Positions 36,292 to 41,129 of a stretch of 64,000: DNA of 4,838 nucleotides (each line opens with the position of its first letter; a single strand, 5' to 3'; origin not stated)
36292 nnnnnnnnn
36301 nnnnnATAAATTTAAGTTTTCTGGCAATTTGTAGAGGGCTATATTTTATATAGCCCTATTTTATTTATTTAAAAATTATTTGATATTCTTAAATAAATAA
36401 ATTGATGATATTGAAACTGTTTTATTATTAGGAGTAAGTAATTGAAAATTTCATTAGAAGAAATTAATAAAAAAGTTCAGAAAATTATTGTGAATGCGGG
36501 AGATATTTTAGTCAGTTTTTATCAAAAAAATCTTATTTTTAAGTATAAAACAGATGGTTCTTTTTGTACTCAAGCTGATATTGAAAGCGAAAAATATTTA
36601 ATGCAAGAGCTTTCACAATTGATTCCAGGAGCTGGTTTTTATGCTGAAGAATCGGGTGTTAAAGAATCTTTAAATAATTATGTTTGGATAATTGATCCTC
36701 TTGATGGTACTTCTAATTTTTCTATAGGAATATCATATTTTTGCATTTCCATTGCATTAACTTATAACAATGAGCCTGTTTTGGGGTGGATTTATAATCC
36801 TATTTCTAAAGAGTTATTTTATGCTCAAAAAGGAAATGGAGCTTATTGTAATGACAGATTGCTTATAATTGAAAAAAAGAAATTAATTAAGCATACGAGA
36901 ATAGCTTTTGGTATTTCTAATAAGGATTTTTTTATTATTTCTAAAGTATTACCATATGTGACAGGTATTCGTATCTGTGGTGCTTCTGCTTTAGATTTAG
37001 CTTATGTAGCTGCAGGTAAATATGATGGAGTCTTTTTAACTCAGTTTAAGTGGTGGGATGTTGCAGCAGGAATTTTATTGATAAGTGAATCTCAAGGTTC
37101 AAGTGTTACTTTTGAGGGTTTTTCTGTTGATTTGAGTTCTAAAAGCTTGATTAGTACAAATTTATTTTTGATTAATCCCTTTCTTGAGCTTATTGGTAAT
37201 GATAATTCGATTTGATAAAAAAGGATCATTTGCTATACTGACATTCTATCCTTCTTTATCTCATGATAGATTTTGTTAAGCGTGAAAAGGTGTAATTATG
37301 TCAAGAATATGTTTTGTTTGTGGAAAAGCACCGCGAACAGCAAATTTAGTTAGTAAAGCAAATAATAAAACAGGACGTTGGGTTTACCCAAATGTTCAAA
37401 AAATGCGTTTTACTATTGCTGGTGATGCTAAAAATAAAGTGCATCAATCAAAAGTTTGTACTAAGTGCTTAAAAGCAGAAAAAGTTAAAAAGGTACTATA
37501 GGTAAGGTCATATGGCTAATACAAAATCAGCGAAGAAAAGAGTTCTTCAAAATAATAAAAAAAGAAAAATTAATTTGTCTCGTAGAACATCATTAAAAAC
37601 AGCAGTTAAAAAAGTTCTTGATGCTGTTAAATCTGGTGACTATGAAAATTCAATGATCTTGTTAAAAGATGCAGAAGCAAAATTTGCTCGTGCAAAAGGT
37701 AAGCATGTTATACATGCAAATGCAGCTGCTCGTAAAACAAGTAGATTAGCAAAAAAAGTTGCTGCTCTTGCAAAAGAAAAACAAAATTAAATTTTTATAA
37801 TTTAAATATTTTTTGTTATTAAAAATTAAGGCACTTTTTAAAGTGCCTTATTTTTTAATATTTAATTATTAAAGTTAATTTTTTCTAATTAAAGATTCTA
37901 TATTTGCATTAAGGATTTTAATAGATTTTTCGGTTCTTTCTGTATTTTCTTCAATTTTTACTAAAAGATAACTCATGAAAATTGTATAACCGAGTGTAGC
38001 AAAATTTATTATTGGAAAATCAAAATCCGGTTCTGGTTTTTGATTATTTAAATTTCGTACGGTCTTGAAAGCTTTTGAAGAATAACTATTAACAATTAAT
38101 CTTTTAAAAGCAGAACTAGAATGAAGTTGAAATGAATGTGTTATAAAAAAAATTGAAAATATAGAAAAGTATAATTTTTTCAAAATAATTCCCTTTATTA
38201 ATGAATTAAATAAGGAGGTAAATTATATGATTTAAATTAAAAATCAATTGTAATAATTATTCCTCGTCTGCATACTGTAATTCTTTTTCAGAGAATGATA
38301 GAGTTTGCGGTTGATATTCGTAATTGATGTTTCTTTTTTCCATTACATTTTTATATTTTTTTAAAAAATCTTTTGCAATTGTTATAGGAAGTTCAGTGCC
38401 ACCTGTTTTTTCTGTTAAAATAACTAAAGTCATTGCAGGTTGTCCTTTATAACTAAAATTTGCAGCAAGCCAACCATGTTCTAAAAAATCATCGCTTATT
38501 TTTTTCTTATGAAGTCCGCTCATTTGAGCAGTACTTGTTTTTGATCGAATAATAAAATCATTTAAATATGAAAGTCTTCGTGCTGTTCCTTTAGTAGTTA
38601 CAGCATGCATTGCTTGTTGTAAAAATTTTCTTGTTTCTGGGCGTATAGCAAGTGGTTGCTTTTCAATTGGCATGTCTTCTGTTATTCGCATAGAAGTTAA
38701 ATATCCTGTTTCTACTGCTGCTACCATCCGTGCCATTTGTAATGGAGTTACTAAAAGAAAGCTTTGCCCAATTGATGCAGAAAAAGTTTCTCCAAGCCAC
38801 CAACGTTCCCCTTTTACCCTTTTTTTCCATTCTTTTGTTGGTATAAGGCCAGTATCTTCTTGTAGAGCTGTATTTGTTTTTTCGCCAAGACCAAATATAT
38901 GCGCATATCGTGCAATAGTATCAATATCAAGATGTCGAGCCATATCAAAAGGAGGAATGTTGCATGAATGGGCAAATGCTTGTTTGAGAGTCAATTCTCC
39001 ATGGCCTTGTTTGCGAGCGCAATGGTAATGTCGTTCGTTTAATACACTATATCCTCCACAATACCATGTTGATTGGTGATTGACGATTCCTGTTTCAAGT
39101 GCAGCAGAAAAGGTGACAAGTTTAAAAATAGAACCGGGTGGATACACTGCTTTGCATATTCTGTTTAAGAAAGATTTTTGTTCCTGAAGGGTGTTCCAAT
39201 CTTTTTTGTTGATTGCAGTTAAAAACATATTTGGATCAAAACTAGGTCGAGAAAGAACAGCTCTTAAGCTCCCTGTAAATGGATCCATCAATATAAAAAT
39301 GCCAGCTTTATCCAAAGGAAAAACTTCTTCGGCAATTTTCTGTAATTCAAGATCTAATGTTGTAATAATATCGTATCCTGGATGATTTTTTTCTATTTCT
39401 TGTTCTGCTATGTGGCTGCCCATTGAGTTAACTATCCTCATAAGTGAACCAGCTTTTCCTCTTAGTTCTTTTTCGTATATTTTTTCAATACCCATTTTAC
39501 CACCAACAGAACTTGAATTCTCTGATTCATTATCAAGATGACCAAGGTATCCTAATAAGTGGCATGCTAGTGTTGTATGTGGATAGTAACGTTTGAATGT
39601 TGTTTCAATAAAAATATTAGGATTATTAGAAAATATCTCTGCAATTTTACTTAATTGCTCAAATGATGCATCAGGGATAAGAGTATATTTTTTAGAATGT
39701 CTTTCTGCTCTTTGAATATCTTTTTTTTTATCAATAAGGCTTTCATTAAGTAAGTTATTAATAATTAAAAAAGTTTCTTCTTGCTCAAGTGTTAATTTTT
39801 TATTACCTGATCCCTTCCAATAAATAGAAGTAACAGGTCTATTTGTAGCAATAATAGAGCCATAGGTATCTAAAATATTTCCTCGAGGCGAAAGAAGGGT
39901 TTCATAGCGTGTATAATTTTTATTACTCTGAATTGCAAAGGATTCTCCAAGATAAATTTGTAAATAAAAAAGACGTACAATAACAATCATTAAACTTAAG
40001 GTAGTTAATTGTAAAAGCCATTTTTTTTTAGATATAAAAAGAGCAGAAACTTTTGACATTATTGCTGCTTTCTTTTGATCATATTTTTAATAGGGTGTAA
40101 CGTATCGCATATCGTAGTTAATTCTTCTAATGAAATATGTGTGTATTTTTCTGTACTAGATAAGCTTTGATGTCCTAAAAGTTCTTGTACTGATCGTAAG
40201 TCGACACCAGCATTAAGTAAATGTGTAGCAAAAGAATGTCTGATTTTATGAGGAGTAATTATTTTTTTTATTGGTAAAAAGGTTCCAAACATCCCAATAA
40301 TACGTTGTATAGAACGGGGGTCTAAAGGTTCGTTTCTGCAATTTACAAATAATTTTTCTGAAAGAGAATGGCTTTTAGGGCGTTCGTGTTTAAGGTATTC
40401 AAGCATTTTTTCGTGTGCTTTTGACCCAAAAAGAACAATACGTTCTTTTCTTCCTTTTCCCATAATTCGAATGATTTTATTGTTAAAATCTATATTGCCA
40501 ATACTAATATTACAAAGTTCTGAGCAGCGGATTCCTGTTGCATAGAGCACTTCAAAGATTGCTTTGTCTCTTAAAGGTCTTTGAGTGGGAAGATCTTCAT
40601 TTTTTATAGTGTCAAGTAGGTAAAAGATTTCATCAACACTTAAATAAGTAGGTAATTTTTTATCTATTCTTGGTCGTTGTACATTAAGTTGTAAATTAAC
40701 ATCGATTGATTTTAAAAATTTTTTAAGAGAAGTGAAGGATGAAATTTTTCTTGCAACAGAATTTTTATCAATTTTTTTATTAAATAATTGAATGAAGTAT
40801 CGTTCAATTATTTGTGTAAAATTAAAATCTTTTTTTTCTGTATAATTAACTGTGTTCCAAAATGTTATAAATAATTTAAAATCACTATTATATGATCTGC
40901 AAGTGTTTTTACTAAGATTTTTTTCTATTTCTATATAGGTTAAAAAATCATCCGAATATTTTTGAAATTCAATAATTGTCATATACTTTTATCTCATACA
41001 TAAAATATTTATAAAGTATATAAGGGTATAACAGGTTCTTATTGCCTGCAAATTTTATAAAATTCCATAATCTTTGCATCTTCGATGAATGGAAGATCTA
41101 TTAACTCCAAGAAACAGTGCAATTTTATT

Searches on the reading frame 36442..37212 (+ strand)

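Call 55: search_protein_families(library=pfam, proteins=[window:36442-37212:+], max_evalue=0.0001)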
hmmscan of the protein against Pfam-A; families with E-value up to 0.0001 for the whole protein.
window:36442-37212:+ (257 aa): 1 family
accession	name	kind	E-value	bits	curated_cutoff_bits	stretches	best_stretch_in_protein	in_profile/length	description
PF00459.30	Inositol_P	-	2.5e-50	171.9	27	1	6-240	3-254/271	Inositol monophosphatase family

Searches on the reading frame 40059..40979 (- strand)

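Call 55: search_protein_families(library=pfam, proteins=[window:40059-40979:-], max_evalue=0.0001)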
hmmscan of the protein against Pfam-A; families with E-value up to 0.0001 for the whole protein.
window:40059-40979:- (306 aa): 2 families
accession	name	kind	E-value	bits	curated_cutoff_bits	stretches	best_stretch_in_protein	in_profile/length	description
PF00589.27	Phage_integrase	-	2.6e-44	151.5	27.1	1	113-283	3-169/172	Phage integrase family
PF02899.23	Phage_int_SAM_1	-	7.3e-09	36.2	22.3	1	10-90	2-80/83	Phage integrase, N-terminal SAM-like domain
